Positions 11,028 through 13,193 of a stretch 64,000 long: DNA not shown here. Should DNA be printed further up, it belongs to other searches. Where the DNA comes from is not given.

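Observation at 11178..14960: Two large uncharacterised transferase-like proteins, one with a literal PFTS motif; candidate NulO transferases or polymerases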

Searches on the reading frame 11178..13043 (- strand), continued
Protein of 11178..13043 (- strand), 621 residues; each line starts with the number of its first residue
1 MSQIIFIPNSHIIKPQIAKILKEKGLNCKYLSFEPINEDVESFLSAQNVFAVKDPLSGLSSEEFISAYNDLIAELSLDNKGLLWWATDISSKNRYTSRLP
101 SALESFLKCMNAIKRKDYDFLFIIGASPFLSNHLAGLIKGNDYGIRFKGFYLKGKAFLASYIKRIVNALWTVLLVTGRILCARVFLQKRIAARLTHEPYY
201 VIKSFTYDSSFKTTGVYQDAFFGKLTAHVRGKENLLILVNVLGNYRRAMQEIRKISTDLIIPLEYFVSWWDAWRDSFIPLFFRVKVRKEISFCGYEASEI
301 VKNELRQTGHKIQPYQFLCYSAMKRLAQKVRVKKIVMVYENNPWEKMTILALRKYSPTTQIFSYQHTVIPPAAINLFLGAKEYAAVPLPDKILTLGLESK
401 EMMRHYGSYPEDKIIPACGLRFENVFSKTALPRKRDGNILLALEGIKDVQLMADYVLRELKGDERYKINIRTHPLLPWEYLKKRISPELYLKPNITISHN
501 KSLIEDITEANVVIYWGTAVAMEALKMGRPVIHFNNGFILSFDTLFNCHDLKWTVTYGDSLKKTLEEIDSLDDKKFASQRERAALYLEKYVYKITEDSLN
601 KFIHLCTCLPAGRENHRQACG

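Call 49: search_protein_families(library=pfam, max_evalue=0.0001, proteins=[L071:7090-7854:+, L030:12706-13713:+, L054:11788-12828:+, L034:10686-11462:+, L031:5366-6151:+, L068:16463-17446:+, L043:8331-9806:+, L066:446-1096:+, L027:5370-6053:+])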
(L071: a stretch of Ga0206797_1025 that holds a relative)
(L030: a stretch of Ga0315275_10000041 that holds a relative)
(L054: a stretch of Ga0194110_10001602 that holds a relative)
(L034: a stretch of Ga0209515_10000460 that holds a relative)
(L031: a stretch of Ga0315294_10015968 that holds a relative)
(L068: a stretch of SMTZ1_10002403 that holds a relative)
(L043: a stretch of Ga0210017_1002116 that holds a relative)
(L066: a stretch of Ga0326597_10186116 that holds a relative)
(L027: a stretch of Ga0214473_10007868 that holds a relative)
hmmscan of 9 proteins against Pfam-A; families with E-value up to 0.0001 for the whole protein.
L071:7090-7854:+ (255 aa): 2 families
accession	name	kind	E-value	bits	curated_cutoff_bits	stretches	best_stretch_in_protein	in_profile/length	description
PF02348.25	CTP_transf_3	-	9.8e-41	140.4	22.6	1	14-221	2-217/217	Cytidylyltransferase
PF12804.13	NTP_transf_3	-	1.4e-06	29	27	1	22-123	9-111/160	MobA-like NTP transferase domain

L030:12706-13713:+ (336 aa): 1 family
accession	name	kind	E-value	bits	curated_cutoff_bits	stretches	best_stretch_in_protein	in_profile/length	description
PF13489.12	Methyltransf_23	-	2.2e-06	27.9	27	1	184-274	68-163/164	Methyltransferase domain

L054:11788-12828:+ (347 aa): 3 families
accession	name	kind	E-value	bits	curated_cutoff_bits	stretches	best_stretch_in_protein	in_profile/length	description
PF22725.1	GFO_IDH_MocA_C3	-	2.1e-26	92.8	27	1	138-257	2-123/124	GFO/IDH/MocA C-terminal domain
PF01408.29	GFO_IDH_MocA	-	1.9e-18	67.8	24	1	15-123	2-115/120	Oxidoreductase family, NAD-binding Rossmann fold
PF02894.22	GFO_IDH_MocA_C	-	9.1e-17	62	22.9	1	142-342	2-209/218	Oxidoreductase family, C-terminal alpha/beta domain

L034:10686-11462:+ (259 aa): 3 families
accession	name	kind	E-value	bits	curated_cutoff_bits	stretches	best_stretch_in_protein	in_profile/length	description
PF13561.12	adh_short_C2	-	4.9e-53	180.6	27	1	28-255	11-236/236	Enoyl-(Acyl carrier protein) reductase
PF00106.31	adh_short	-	1.1e-47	162.5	26.6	1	14-203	1-190/195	short chain dehydrogenase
PF08659.16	KR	-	1.4e-08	35.3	22.6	1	17-190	4-173/180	KR domain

L031:5366-6151:+ (262 aa): 1 family
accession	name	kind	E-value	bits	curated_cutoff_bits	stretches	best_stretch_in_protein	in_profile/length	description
PF03328.21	HpcH_HpaI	-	9.3e-35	120.3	25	1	25-246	5-218/221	HpcH/HpaI aldolase/citrate lyase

L068:16463-17446:+ (328 aa): 8 families
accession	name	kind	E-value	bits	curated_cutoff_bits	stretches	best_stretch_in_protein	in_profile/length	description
PF01370.27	Epimerase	-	5e-32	111.6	20.9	1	13-227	1-237/240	NAD dependent epimerase/dehydratase family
PF01073.25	3Beta_HSD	-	2.9e-29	102.4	22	1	15-252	2-274/280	3-beta hydroxysteroid dehydrogenase/isomerase family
PF07993.18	NAD_binding_4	-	3.2e-17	63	20.1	1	61-213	79-258/258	Male sterility protein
PF13460.12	NAD_binding_10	-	6.4e-17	62.4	27.2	1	17-175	1-152/184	NAD(P)H-binding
PF16363.11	GDP_Man_Dehyd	-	4.6e-16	59.6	27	1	14-248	1-268/332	GDP-mannose 4,6 dehydratase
PF04321.23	RmlD_sub_bind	-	1.5e-14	54.2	27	1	13-254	3-236/287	RmlD substrate binding domain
PF05368.20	NmrA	-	3.8e-10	40.3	27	1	10-113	2-105/298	NmrA-like family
PF02719.21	Polysacc_synt_2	-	3.3e-05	23.7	20.2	0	51-115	56-128/293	Polysaccharide biosynthesis protein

L043:8331-9806:+ (492 aa): 2 families
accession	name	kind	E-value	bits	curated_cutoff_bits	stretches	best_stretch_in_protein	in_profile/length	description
PF01943.22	Polysacc_synt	-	9.7e-20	71.6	28.2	1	9-275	3-268/274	Polysaccharide biosynthesis protein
PF13440.11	Polysacc_synt_3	-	3.6e-17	63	23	1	31-331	1-293/293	Polysaccharide biosynthesis protein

L066:446-1096:+ (217 aa): 4 families
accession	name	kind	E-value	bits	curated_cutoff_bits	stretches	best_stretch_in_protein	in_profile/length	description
PF13419.12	HAD_2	-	1.2e-19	71.5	23.8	1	5-182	1-177/178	Haloacid dehalogenase-like hydrolase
PF00702.32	Hydrolase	-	2.3e-18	67.7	26.4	1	2-177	1-191/191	haloacid dehalogenase-like hydrolase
PF12710.13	HAD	-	1.7e-10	42.1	27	1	6-174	2-189/189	haloacid dehalogenase-like hydrolase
PF13242.12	Hydrolase_like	-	6.1e-06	26.5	22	1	145-182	9-47/75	HAD-hyrolase-like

L027:5370-6053:+ (228 aa): 1 family
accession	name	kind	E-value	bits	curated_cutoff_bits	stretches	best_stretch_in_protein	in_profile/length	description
PF00923.25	TAL_FSA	-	7.2e-32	111.3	27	1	3-214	1-242/285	Transaldolase/Fructose-6-phosphate aldolase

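Call 50: search_protein_families(library=pfam, max_evalue=0.0001, proteins=[L061:18247-18849:+, L083:7277-7849:+, L028:1542-2726:+, L068:11667-12665:+, L030:9202-9816:+, L080:5386-6318:+, L068:460-1539:+, L095:15733-16707:+, L083:1607-2920:+])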
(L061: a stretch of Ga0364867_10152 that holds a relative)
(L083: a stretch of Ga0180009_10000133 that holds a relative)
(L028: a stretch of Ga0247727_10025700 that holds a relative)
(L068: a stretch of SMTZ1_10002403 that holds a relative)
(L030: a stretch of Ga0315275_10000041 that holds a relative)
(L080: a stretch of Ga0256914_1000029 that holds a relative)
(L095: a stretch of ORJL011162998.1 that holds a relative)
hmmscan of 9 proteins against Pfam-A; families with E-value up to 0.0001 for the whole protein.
L061:18247-18849:+ (201 aa): 1 family
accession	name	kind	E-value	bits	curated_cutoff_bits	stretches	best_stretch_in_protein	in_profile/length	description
PF13580.11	SIS_2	-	2.4e-05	24.8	27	1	7-141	2-137/138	SIS domain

L083:7277-7849:+ (191 aa): 4 families
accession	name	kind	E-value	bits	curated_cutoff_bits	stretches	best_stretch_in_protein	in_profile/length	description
PF13302.13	Acetyltransf_3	-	2.8e-26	93.3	25.4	1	16-155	1-138/138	Acetyltransferase (GNAT) domain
PF13420.13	Acetyltransf_4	-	1.4e-14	54.9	24.3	1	26-172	7-152/155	Acetyltransferase (GNAT) domain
PF00583.31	Acetyltransf_1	-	1e-08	35.9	20.7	1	58-154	26-116/116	Acetyltransferase (GNAT) family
PF13523.12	Acetyltransf_8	-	5.4e-07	29.8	27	1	24-159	2-142/145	Acetyltransferase (GNAT) domain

L028:1542-2726:+ (395 aa): 2 families
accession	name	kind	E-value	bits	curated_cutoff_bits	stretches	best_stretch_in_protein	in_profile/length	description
PF01041.23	DegT_DnrJ_EryC1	-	3.9e-102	342.6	19.8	1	20-389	2-360/360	DegT/DnrJ/EryC1/StrS aminotransferase family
PF00155.27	Aminotran_1_2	-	7.8e-09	35.6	19.7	1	47-133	46-142/361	Aminotransferase class I and II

L068:11667-12665:+ (333 aa): 2 families
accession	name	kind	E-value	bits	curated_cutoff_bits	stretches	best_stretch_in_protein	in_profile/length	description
PF04055.27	Radical_SAM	-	5.2e-14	53.2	29.5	1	26-152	2-131/166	Radical SAM superfamily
PF13186.11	SPASM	-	6.5e-10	39.6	21.5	1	230-292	7-67/67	Iron-sulfur cluster-binding domain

L030:9202-9816:+ (205 aa): 2 families
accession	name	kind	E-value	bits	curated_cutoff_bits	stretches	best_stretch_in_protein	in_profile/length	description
PF00132.30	Hexapep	-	7.3e-18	63.9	27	1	148-182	2-36/36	Bacterial transferase hexapeptide (six repeats)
PF14602.12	Hexapep_2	-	4.5e-09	36.3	27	1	148-182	2-34/34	Hexapeptide repeat of succinyl-transferase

L080:5386-6318:+ (311 aa): 2 families
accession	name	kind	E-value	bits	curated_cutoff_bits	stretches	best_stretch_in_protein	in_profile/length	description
PF02826.25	2-Hacid_dh_C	-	2.1e-54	184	25.1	1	115-286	3-177/178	D-isomer specific 2-hydroxyacid dehydrogenase, NAD binding domain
PF00389.36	2-Hacid_dh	-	1.3e-17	64.2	24.6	1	19-308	11-123/134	D-isomer specific 2-hydroxyacid dehydrogenase, catalytic domain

L068:460-1539:+ (360 aa): 0 families

L095:15733-16707:+ (325 aa): 0 families

L083:1607-2920:+ (438 aa): 1 family
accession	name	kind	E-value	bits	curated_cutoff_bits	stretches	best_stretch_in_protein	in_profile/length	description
PF00202.27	Aminotran_3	-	7e-39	134.1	30.5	1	39-343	12-333/403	Aminotransferase class-III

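Call 55: search_protein_families(library=pfam, alignment_id=A2, max_evalue=0.1)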
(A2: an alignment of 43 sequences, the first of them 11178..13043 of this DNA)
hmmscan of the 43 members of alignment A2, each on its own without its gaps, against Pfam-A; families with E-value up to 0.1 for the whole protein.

A. member 1, window:11178-13043:- (621 aa): 0 families

B. families by the number of members that match (of 43 scanned): 12 families
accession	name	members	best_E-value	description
PF05159.20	Capsule_synth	3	0.0039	Capsule polysaccharide biosynthesis protein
PF13439.12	Glyco_transf_4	2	0.0073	Glycosyltransferase Family 4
PF04007.18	DUF354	1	0.003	Protein of unknown function (DUF354)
PF07720.18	TPR_3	1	0.0036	Tetratricopeptide repeat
PF25766.1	TPR_RPAP1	1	0.0041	RNA polymerase II-associated protein 1, TPR repeats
PF03287.19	Pox_C7_F8A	1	0.02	Poxvirus C7/F8A protein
PF25473.1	MXRA7_helical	1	0.023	MXRA7 helical domain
PF22893.2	ULD_2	1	0.034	Ubiquitin-like domain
PF17473.7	DUF5426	1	0.053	Family of unknown function (DUF5426)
PF04311.20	DUF459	1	0.054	Protein of unknown function (DUF459)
PF18349.7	PAZ_4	1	0.079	PAZ domain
PF25554.1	PTS_EIIB_BC_N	1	0.082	PTS system fructose specific EIIB'BC N-terminal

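Call 56: search_protein_families(library=ncbifam, alignment_id=A2, max_evalue=0.1)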
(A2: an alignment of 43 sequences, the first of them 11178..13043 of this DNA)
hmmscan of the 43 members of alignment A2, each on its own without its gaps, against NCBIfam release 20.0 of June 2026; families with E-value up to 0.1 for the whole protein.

A. member 1, window:11178-13043:- (621 aa): 3 families
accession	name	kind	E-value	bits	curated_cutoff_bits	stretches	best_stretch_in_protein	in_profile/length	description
TIGR04326.1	O_ant_LIC13510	subfamily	1.4e-13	50.1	250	1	318-556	321-566/602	TIGR04326 family surface carbohydrate biosynthesis protein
TIGR04396.2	surf_polysacc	subfamily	2.4e-05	23.7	125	1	464-601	222-354/427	surface carbohydrate biosynthesis protein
NF046086.1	BFO_1060_trans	domain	0.024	13.8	200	1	398-536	148-291/365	BFO_1060 family glycosyltransferase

B. families by the number of members that match (of 43 scanned): 9 families
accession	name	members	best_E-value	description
TIGR04326.1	O_ant_LIC13510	43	2.4e-22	TIGR04326 family surface carbohydrate biosynthesis protein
TIGR04396.2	surf_polysacc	39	1e-11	surface carbohydrate biosynthesis protein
NF046086.1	BFO_1060_trans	32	5.8e-10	BFO_1060 family glycosyltransferase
TIGR04331.1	o_ant_LIC12162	3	0.0029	LIC12162 family transferase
NF038268.1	TF_SarA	1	0.016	global transcriptional regulator SarA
TIGR01426.2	MGT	1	0.02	macrolide family glycosyltransferase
TIGR03590.1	PseG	1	0.048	UDP-2,4-diacetamido-2,4,6-trideoxy-beta-L-altropyranose hydrolase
NF007709.0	PRK10404.1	1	0.056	stress response protein ElaB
NF006964.0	PRK09440.1-2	1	0.057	valine--pyruvate transaminase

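Call 58: search_protein_representatives(alignment_id=A2)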
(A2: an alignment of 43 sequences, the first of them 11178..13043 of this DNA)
Query: 43 sequences, 608 profile positions. Proteins with E-value up to 0.001 (for the whole library): 7502; up to 1e-10: 4814; up to 1e-30: 1805. The best 150 are listed.
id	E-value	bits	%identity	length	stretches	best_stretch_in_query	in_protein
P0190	1.3e-245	833.0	-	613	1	2-606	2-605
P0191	4.4e-243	824.7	-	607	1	1-606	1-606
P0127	3.3e-241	818.5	-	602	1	1-606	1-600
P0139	5.8e-241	817.7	-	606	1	1-606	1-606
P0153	2.0e-237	806.0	-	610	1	1-607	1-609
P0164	4.8e-234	794.8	-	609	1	1-607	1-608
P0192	2.2e-232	789.3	-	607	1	1-606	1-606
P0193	1.2e-231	786.9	-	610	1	3-606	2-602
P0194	5.3e-231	784.8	-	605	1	1-605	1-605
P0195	9.8e-230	780.6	-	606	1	1-606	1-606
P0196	2.9e-228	775.7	-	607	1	1-606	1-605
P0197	4.4e-227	771.8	-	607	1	1-606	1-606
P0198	2.7e-226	769.2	-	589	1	24-607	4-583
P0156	5.3e-225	765.0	-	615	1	1-606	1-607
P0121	8.2e-225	764.3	-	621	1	1-607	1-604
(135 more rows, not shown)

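Call 70: search_protein_families(library=pfam, max_evalue=0.001, proteins=[L091:2074-2505:+, L083:11749-12252:+, L058:1366-3432:+, L068:3233-5161:+])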
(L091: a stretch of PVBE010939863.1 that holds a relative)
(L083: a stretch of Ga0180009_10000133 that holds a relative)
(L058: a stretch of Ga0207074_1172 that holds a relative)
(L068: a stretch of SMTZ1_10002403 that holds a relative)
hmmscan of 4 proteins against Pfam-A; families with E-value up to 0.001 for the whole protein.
L091:2074-2505:+ (144 aa): 1 family
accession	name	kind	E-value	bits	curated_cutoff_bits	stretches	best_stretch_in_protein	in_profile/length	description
PF00571.33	CBS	-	1.2e-16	61.2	24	2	11-68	1-56/57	CBS domain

L083:11749-12252:+ (168 aa): 2 families
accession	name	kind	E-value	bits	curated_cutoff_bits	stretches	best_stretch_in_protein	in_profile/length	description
PF08282.18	Hydrolase_3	-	3.8e-13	50.2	20.9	1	89-155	187-253/255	haloacid dehalogenase-like hydrolase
PF00702.32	Hydrolase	-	1.1e-07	32.8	26.4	1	50-125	107-191/191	haloacid dehalogenase-like hydrolase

L058:1366-3432:+ (689 aa): 0 families

L068:3233-5161:+ (643 aa): 1 family
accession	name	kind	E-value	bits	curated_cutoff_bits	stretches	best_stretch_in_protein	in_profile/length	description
PF00733.27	Asn_synthase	-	7e-07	29.7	21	1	211-548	3-276/354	Asparagine synthase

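Call 73: search_protein_families(library=ncbifam, max_evalue=0.1, proteins=[P0122, P0137, P0181, P0186, P0188])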
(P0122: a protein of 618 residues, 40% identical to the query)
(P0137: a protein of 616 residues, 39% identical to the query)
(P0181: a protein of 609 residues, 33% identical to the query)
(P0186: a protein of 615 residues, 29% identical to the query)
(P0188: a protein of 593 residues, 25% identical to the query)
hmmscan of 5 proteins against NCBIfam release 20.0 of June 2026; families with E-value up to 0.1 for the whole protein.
P0122 (618 aa): 3 families
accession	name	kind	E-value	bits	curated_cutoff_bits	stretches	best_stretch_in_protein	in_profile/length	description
TIGR04326.1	O_ant_LIC13510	subfamily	1.7e-15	56.4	250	1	331-555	332-562/602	TIGR04326 family surface carbohydrate biosynthesis protein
TIGR04396.2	surf_polysacc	subfamily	0.0032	16.7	125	1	496-594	247-343/427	surface carbohydrate biosynthesis protein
NF038268.1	TF_SarA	equivalog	0.016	15.1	175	0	550-594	8-52/121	global transcriptional regulator SarA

P0137 (616 aa): 2 families
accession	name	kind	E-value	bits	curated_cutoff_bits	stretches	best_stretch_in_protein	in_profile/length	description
TIGR04326.1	O_ant_LIC13510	subfamily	1.5e-09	36.8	250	1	322-555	321-561/602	TIGR04326 family surface carbohydrate biosynthesis protein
TIGR04396.2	surf_polysacc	subfamily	9.2e-07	28.4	125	1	493-609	243-358/427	surface carbohydrate biosynthesis protein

P0181 (609 aa): 3 families
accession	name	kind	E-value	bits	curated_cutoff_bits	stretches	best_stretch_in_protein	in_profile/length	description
TIGR04326.1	O_ant_LIC13510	subfamily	8.7e-20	70.6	250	1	298-573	296-578/602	TIGR04326 family surface carbohydrate biosynthesis protein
TIGR04396.2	surf_polysacc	subfamily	0.00049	19.4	125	1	492-588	241-340/427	surface carbohydrate biosynthesis protein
NF046086.1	BFO_1060_trans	domain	0.054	12.6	200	1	456-548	206-300/365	BFO_1060 family glycosyltransferase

P0186 (615 aa): 2 families
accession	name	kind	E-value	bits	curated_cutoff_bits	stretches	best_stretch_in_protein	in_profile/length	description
TIGR04326.1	O_ant_LIC13510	subfamily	1.5e-08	33.5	250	1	341-565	337-563/602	TIGR04326 family surface carbohydrate biosynthesis protein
TIGR04396.2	surf_polysacc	subfamily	0.00021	20.6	125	1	505-605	247-346/427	surface carbohydrate biosynthesis protein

P0188 (593 aa): 2 families
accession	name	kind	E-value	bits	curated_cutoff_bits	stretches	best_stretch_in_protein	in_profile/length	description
TIGR04326.1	O_ant_LIC13510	subfamily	1.1e-19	70.2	250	1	56-529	52-550/602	TIGR04326 family surface carbohydrate biosynthesis protein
TIGR04396.2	surf_polysacc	subfamily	0.04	13.1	125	1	485-584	251-348/427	surface carbohydrate biosynthesis protein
